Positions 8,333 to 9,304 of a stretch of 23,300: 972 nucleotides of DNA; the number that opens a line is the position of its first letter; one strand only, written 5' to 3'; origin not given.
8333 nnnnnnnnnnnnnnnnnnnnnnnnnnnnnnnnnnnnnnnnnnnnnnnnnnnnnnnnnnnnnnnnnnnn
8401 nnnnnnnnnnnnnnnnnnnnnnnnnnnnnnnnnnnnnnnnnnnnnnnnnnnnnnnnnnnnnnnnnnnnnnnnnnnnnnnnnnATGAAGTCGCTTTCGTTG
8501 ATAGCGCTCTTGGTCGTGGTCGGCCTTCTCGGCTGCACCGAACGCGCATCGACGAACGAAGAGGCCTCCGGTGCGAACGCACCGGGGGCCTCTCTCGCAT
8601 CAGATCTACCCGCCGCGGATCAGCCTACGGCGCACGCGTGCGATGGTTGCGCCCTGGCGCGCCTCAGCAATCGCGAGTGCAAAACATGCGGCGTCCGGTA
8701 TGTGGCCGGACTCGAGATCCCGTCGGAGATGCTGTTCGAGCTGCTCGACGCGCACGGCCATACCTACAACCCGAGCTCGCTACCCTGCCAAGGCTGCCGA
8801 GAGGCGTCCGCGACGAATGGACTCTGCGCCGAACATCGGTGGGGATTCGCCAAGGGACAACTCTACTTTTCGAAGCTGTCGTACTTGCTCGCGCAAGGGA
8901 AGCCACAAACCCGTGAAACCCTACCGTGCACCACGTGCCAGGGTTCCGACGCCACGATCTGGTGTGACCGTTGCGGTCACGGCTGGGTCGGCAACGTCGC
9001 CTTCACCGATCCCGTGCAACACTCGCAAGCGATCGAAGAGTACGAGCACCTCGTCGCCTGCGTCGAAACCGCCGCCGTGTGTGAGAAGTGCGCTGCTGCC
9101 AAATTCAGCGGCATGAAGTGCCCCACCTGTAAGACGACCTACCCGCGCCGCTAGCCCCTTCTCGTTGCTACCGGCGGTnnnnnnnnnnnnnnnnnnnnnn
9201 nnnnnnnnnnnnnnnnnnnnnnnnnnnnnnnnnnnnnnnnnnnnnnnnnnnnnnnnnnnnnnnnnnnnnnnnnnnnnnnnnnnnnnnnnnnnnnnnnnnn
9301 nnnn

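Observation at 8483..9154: Lipoprotein built from four tandem CxxC-pair repeats, translationally coupled to the LTD-dockerin gene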

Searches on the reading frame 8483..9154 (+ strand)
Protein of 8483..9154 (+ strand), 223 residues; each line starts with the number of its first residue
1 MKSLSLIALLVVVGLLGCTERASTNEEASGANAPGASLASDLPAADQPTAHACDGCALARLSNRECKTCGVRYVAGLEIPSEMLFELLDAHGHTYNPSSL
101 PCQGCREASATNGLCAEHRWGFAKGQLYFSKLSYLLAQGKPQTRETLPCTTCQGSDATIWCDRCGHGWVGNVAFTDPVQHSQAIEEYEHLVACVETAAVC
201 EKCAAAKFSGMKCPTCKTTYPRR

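Call 5: search_protein_families(library=pfam, proteins=[window:8483-9154:+], max_evalue=1)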
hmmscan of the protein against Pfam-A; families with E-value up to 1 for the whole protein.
window:8483-9154:+ (223 aa): 6 families
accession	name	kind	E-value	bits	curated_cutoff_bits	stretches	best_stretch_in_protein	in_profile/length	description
PF25204.1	DAAF9_2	-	0.093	12.7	27.5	1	161-196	130-167/210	DAAF9 domain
PF13920.12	zf-C3HC4_3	-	0.14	12.4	27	1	197-219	23-45/49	Zinc finger, C3HC4 type (RING finger)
PF19419.5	DUF5983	-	0.15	12.8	27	1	141-198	11-66/90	Family of unknown function (DUF5983) C-terminal domain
PF01783.29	Ribosomal_L32p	-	0.17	12.6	21.3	0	44-74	20-48/56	Ribosomal L32p protein family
PF12898.13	Stc1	-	0.47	11.5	24.8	0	161-221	2-62/84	Stc1 domain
PF13878.12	zf-C2H2_3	-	0.55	10.5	27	1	64-77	14-27/40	zinc-finger of acetyl-transferase ESCO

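Call 6: search_protein_families(library=ncbifam, proteins=[window:8483-9154:+], max_evalue=1)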
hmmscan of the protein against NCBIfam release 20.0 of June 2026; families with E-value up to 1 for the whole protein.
window:8483-9154:+ (223 aa): 1 family
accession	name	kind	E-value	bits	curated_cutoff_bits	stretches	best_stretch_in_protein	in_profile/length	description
NF007814.1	PRK10523.1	equivalog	0.029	13.8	243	0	144-181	45-81/233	envelope stress response activation lipoprotein NlpE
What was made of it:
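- On NlpE envelope-stress lipoprotein (NF007814): 13.8 bits against a cut-off of 243 (call 6).
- Closest known: Cys- or His-based periplasmic metal proteins: NlpE. Different: No sequence relationship: NlpE scores 13.8 bits against a 243-bit cut-off (call 6).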

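Call 7: find_homologous_proteins(query=window:8483-9151:+, max_evalue=0.01)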
Query window:8483-9151:+ (223 aa): 2 proteins with E <= 0.01 among 509 candidates.
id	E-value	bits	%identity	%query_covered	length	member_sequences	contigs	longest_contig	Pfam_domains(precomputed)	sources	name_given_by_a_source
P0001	1.7e-149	513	100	100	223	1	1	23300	-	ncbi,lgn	-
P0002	6.3e-76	273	57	97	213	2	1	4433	-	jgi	-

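Call 9: find_encoding_contigs(protein=P0002, flank=10000)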
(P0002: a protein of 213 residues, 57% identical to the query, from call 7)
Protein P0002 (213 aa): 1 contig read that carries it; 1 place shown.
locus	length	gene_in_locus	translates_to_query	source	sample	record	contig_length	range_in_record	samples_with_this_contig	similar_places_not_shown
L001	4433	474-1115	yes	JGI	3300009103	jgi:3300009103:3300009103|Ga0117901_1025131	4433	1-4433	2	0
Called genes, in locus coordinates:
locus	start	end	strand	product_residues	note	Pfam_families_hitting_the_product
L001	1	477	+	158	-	?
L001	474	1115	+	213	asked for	-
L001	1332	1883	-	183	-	-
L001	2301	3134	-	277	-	-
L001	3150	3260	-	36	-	-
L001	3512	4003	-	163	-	-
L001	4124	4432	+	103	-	?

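Call 10: find_encoding_contigs(protein=P0001, flank=10000)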
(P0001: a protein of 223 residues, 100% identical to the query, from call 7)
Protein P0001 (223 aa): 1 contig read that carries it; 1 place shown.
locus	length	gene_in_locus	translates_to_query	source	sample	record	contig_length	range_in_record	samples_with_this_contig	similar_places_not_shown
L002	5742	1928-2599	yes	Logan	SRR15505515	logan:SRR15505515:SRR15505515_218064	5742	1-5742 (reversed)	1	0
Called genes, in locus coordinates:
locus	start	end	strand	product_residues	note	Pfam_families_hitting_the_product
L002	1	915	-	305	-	?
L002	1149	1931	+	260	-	-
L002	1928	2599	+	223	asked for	-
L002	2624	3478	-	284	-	-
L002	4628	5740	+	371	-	?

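Call 15: search_solved_structures(query=A1, max_evalue=10, show_alignments=2)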
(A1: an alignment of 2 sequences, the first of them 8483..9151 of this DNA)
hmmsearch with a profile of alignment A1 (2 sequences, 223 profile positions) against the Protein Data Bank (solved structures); distinct sequences matched with E-value up to 10: 1.
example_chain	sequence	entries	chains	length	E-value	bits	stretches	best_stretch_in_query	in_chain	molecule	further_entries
2pa8_D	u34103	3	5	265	1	11.9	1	179-209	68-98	DNA-directed RNA polymerase subunit D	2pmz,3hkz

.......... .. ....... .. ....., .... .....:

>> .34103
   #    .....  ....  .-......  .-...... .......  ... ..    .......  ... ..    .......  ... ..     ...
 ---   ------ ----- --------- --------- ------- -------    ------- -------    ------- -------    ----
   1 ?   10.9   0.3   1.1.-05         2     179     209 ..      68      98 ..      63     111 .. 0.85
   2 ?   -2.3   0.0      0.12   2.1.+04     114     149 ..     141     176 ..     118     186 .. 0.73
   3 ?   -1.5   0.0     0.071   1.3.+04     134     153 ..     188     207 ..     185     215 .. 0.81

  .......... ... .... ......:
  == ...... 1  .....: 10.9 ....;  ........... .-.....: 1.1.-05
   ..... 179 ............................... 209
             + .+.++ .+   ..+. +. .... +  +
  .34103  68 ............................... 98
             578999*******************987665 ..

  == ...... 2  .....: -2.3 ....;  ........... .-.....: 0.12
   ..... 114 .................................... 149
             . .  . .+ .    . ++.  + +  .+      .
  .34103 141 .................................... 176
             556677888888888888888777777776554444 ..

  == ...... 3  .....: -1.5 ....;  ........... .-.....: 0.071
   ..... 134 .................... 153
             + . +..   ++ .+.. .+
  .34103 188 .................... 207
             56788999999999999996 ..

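Call 20: predict_structure(alignment_id=A1)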
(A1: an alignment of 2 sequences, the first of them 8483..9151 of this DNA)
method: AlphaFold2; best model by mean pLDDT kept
length: 223 residues; sequences in the alignment: 2
mean_pLDDT: 55.7   pTM: 0.47
mean pLDDT of the five models: 55.7, 50.5, 41.5, 37.1, 36.4
residues with pLDDT >= 90: 1; 70-90: 61; 50-70: 68; < 50: 93
segments of 3 or more residues with pLDDT < 50: 1-51, 60-64, 72-93, 200-202, 206-210, 219-223
pLDDT, mean of each block of 10 residues (from residue 1): 37 32 29 30 33 50 52 44 38 61 83 77 69 69 60 68 82 83 74 53 49 54 40
secondary structure, 60 per line:
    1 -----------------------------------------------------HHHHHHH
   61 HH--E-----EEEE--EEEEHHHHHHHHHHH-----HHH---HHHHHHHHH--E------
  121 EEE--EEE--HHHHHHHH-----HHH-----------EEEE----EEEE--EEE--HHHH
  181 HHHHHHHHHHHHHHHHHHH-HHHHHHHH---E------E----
elements in order: H54-62 E71-74 E77-80 H81-91 H103-111 E121-123 E126-128 H131-138 E158-161 E166-169 E172-174 H177-199 H201-208
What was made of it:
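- Tried and rejected: The first AF2 run, with a 2-sequence alignment, was unusable (pLDDT 55.7, call 20).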

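Call 21: search_protein_representatives(alignment_id=A1)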
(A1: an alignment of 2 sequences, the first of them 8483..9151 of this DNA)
Query: 2 sequences, 223 profile positions. Proteins with E-value up to 0.001 (for the whole library): 292; up to 1e-10: 234; up to 1e-30: 75. The best 150 are listed.
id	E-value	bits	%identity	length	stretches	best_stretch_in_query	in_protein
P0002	3.3e-127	438.6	-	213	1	4-223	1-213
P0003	6.6e-55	202.2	-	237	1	5-222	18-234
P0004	1.9e-44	168.0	-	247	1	43-215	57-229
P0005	2.4e-42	161.1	-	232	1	5-220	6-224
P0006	9.4e-42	159.2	-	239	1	43-220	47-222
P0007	1.0e-41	159.1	-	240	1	48-221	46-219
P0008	7.9e-41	156.2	-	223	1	47-220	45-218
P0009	8.4e-41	156.1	-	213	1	38-218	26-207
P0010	2.1e-40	154.8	-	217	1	43-222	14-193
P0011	2.8e-40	154.4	-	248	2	48-154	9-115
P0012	2.0e-39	151.6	-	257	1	41-220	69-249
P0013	5.0e-39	150.3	-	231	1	29-222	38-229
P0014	5.2e-39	150.2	-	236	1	5-220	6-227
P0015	9.5e-39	149.4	-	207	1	45-215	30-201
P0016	1.3e-38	148.9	-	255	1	43-220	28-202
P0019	2.4e-38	148.0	-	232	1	4-222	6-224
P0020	2.9e-38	147.8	-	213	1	52-217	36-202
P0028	1.2e-36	142.4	-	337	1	50-221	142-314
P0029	1.4e-36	142.2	-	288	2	45-144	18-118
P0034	7.1e-36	140.0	-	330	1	38-220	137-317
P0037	1.2e-35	139.2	-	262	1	32-218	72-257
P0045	1.9e-34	135.3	-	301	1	45-220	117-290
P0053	3.7e-33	131.1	-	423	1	36-221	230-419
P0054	5.0e-33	130.7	-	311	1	28-220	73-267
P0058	1.3e-32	129.3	-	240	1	1-220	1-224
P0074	5.4e-31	124.0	-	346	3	52-220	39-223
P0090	1.1e-28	116.5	-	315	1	43-221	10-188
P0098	7.1e-28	113.8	-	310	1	51-215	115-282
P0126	1.9e-24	102.6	-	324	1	7-220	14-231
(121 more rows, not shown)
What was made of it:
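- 8483..9154 (+): Gene for the Cys-repeat lipoprotein (223 aa plus stop). 292 family representatives (call 21).
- Tried and rejected: The exhaustive HMMER search was needed (call 21).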

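Call 24: search_protein_families(library=pfam, alignment_id=A2, max_evalue=0.01)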
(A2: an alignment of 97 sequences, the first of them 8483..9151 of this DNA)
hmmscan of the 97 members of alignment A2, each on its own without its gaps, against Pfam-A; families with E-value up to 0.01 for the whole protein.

A. member 1, window:8483-9151:+ (223 aa): 0 families

B. families by the number of members that match (of 97 scanned): 23 families
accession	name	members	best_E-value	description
PF07191.17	Zn_ribbon_6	30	1.2e-05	Double zinc ribbon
PF18912.6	DZR_2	5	0.0024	Double zinc ribbon domain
PF24973.1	EGF_LMN_ATRN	3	1.7e-06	Laminin/attractin EGF domain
PF05605.18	zf-Di19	2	0.00077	Drought induced 19 protein (Di19), zinc-binding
PF00053.31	EGF_laminin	2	0.00097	Laminin EGF domain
PF05495.17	zf-CHY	2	0.0021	CHY zinc finger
PF12898.13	Stc1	2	0.0057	Stc1 domain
PF00879.23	Defensin_propep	1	0.00037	Defensin propeptide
PF10911.13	T7-like_Y65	1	0.00064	Bacteriophage T7-like gene 6.5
PF23091.2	TNFR_ELAPOR1_6th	1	0.00099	ELAPOR1-like, TNF receptor-like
PF00130.28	C1_1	1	0.0018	Phorbol esters/diacylglycerol binding domain (C1 domain)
PF24921.1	RING_XB3-XBAT31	1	0.0019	E3 ubiquitin-protein ligase XB3/XBAT31 RING finger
PF03302.18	VSP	1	0.0019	Giardia variant-specific surface protein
PF23573.1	zf-C2H2_PRDM15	1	0.002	PRDM15 C2H2 zinc finger domain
PF13920.12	zf-C3HC4_3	1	0.0029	Zinc finger, C3HC4 type (RING finger)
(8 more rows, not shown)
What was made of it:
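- The CxxC-x9-CxxC knuckle arrangement, and hits to Zn ribbons, are far more frequent (30/97) than EGF-like hits (2-3/97) (call 24).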

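Call 25: list_cluster_members(proteins=[P0003, P0005, P0009, P0014, P0019, P0037, P0010, P0020, P0058, P0001])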
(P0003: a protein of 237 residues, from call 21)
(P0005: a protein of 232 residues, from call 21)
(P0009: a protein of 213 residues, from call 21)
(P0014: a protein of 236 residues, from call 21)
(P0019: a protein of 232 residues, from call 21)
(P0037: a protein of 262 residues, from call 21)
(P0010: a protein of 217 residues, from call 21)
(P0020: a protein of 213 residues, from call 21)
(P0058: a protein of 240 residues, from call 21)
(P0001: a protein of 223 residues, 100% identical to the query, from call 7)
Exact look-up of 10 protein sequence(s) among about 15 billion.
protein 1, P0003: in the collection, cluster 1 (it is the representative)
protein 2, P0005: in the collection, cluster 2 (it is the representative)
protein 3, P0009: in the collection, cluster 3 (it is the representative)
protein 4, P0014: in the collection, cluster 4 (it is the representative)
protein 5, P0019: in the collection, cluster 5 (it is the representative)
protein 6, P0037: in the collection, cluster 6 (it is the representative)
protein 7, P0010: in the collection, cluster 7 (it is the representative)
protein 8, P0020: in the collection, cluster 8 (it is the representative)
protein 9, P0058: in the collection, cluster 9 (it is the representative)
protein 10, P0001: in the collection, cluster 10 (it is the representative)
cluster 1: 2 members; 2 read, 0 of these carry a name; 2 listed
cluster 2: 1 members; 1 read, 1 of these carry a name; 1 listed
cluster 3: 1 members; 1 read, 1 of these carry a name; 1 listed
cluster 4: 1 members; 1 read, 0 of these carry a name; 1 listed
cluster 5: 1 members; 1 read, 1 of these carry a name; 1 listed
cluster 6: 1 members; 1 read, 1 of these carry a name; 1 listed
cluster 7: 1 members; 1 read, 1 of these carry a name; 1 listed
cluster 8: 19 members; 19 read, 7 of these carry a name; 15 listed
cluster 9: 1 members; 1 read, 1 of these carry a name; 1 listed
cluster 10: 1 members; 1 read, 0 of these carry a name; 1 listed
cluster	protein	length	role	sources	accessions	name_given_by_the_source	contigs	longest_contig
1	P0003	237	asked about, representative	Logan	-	-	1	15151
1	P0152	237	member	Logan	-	-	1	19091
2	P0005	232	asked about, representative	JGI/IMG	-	hypothetical protein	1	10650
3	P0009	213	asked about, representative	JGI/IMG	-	hypothetical protein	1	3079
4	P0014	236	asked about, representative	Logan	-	-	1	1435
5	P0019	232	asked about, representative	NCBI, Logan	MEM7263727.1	MAG: hypothetical protein AAF488_17195 [Planctomycetota bacterium]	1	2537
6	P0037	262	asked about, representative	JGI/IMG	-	hypothetical protein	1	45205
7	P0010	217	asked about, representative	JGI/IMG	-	hypothetical protein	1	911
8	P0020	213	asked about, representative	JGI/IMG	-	-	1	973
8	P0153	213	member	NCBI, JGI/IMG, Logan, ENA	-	hypothetical protein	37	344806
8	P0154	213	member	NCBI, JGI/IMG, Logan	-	hypothetical protein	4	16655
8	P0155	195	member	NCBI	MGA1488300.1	MAG: hypothetical protein ACO4B3_04715, partial [Planctomycetota bacterium]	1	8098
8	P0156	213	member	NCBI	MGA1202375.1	MAG: hypothetical protein ACO4BJ_05245 [Planctomycetota bacterium]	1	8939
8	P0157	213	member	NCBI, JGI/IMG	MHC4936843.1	MAG: hypothetical protein ACYTGJ_11575 [Planctomycetota bacterium] | hypothetical protein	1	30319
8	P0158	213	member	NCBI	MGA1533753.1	MAG: hypothetical protein ACO4B4_04525 [Planctomycetota bacterium]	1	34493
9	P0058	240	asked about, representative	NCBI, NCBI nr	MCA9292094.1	MAG: hypothetical protein KDA25_13260 [Phycisphaerales bacterium] | hypothetical protein [Phycisphaerales bacterium]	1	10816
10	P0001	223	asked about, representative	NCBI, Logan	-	-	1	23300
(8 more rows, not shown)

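Call 28: find_related_loci(query=A3, collection=genome_contigs, flank=8000)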
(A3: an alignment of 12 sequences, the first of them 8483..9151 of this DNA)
Query A3 (223 aa) in genome_contigs; peptide patterns used: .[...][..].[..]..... (x = any residue, [..] = any of these).
101 stretches matched a pattern; 44 encode a relative of the query (tblastn E <= 1e-3); 44 distinct loci.
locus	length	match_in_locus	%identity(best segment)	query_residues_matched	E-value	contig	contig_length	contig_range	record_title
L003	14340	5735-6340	40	22-220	5e-43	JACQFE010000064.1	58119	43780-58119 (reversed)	MAG: Planctomycetota bacterium isolate NC_groundwater_1039_Pr1_S-0.65um_57_94 Montesol18_Sp65_coassembly_scaffold_951080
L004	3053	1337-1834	46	56-220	3e-43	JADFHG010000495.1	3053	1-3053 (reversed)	MAG: Planctomycetota bacterium isolate B33T1L10 B33T1L10_NODE66213, whole genome shotgun sequence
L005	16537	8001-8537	46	43-219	2e-42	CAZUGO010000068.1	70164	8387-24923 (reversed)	MAG TPA_asm: uncultured Planctomycetales bacterium isolate binchicken_co31_282 genome assembly, contig: k141_3748339, wh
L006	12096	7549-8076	44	47-221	2e-42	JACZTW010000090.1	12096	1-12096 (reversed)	MAG: Planctomycetota bacterium isolate B14T1B10 B14T1B10_NODE3175, whole genome shotgun sequence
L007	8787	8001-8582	37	2-220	3e-41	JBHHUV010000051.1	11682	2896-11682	MAG: Phycisphaerae bacterium isolate S.5.sp1_bin.29 NODE_1927_length_11682_cov_4.775350, whole genome shotgun sequence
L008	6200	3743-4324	39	2-220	1e-40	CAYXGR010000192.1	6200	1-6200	MAG TPA_asm: uncultured Planctomycetaceae bacterium isolate binchicken_co275_156 genome assembly, contig: NODE_22764_len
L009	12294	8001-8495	44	59-222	4e-40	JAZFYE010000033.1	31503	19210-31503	MAG: Phycisphaerales bacterium isolate MT5bin.16 MT5bin.16_33, whole genome shotgun sequence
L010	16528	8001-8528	42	56-220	5e-40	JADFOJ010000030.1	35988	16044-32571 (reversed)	MAG: Planctomycetota bacterium isolate B68T1L10 B68T1L10_NODE1227, whole genome shotgun sequence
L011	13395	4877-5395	44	48-220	1e-39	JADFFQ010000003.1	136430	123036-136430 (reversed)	MAG: Planctomycetota bacterium isolate B28T1B8 B28T1B8_NODE124, whole genome shotgun sequence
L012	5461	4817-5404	36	1-220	1e-39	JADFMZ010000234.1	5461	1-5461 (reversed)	MAG: Planctomycetota bacterium isolate B5T3L8 B5T3L8_NODE6305, whole genome shotgun sequence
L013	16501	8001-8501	41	55-220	4e-39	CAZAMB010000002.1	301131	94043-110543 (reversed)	MAG TPA_asm: uncultured Phycisphaera sp. isolate SRP323723_co1_85 genome assembly, contig: NODE_13_length_301131_cov_15.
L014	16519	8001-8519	43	48-220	3e-38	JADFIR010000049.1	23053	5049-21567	MAG: Planctomycetota bacterium isolate B3D1T2 B3D1T2_NODE466, whole genome shotgun sequence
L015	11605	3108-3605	43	56-220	3e-38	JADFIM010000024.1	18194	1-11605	MAG: Planctomycetota bacterium isolate B39T1B5 B39T1B5_NODE2839, whole genome shotgun sequence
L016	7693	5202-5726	40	47-220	6e-38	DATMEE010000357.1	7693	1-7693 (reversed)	MAG TPA_asm: Phycisphaerae bacterium isolate SMAG_U13427 k141_2532057, whole genome shotgun sequence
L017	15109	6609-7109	42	49-214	1e-37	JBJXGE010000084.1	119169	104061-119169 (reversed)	MAG: Planctomycetota bacterium isolate F1F2.bin.342 k127_1761698, whole genome shotgun sequence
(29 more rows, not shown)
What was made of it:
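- Many source habitats are anoxic sediments or groundwater (call 28 record titles).
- Tried and rejected: It worked with 12 sequences (call 28).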

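Call 36: predict_structure(alignment_id=A2)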
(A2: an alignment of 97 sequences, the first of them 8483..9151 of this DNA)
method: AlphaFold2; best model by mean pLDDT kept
length: 223 residues; sequences in the alignment: 97
mean_pLDDT: 87.6   pTM: 0.75
mean pLDDT of the five models: 87.6, 87.3, 87.1, 86.8, 86.8
residues with pLDDT >= 90: 168; 70-90: 4; 50-70: 49; < 50: 2
segments of 3 or more residues with pLDDT < 50: none
pLDDT, mean of each block of 10 residues (from residue 1): 51 57 58 57 62 90 96 97 96 97 98 97 98 98 94 95 98 98 98 97 98 98 80
secondary structure, 60 per line:
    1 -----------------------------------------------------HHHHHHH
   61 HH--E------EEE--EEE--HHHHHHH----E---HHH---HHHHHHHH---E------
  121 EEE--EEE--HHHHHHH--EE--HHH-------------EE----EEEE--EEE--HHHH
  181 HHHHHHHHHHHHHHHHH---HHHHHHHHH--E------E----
elements in order: H54-62 E72-74 E77-79 H82-88 H103-110 E121-123 E126-128 H131-137 E166-169 E172-174 H177-197 H201-209
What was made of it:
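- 8537..8632 (+): Low-complexity tether (aa 19-50), predicted disordered. pLDDT 51-62 (call 36).
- On Zinc ribbon / double zinc ribbon (PF07191 Zn_ribbon_6): In the AF2 secondary structure the first CxxC of units 1, 2 and 4 lies at the start of a helix, and the second knuckle lies before a hairpin (call 36).
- Closest known: Zinc ribbons, in particular the double zinc ribbon family PF07191. Different: In the model the first CxxC caps a helix rather than a beta-hairpin (call 36).
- AF2 pLDDT 87.6 and pTM 0.75, with block-mean pLDDT >=90 over about residues 51-220 (call 36). Four centres sit in one rigid domain (call 36).
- Tried and rejected: It was replaced by the 97-sequence run (call 36).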

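Call 49: fold_search(model_id=the predicted structure, library=pdb)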
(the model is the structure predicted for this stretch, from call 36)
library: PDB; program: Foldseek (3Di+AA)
matches with E <= 10: 7; with E <= 0.001: 0
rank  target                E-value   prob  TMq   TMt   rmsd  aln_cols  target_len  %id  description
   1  5v3j_F                2.1e+00  0.02  0.13  0.11  13.7       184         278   13  mouseZFP568-ZnF1-10 in complex with DNA (released 2018-03-07)
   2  9j33_A                5.0e+00  0.02  0.18  0.12  13.5       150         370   11  Fe2+/pterin-dependent,SnPolE-F140A (released 2025-10-08)
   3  6p8j_A                6.5e+00  0.01  0.17  0.14  13.7       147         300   14  Structure of P. aeruginosa ATCC27853 CdnD D62N/D64N mutant bound to ATP (released 2019-12-25)
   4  5w71_B                7.8e+00  0.01  0.11  0.07  14.8       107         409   16  X-ray structure of BtrR from Bacillus circulans in the presence of the 2-DOS external aldimine (released 2017-07-12)
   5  9j2e_A                8.3e+00  0.02  0.15  0.10  11.1       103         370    9  Fe2+/pterin-dependent,apo SnPolE (released 2025-10-08)
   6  6paf                  8.3e+00  0.02  0.11  0.07   8.8        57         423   10  Co-crystal Structure of human SMYD3 with Isoxazole Amides Inhibitors (released 2020-01-15)
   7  8iwh_G                9.4e+00  0.05  0.12  0.21   4.8        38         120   21  Structure and characteristics of a photosystem II supercomplex containing monomeric LHCX and dimeric FCPII antennae fr (released 2023-10-25)
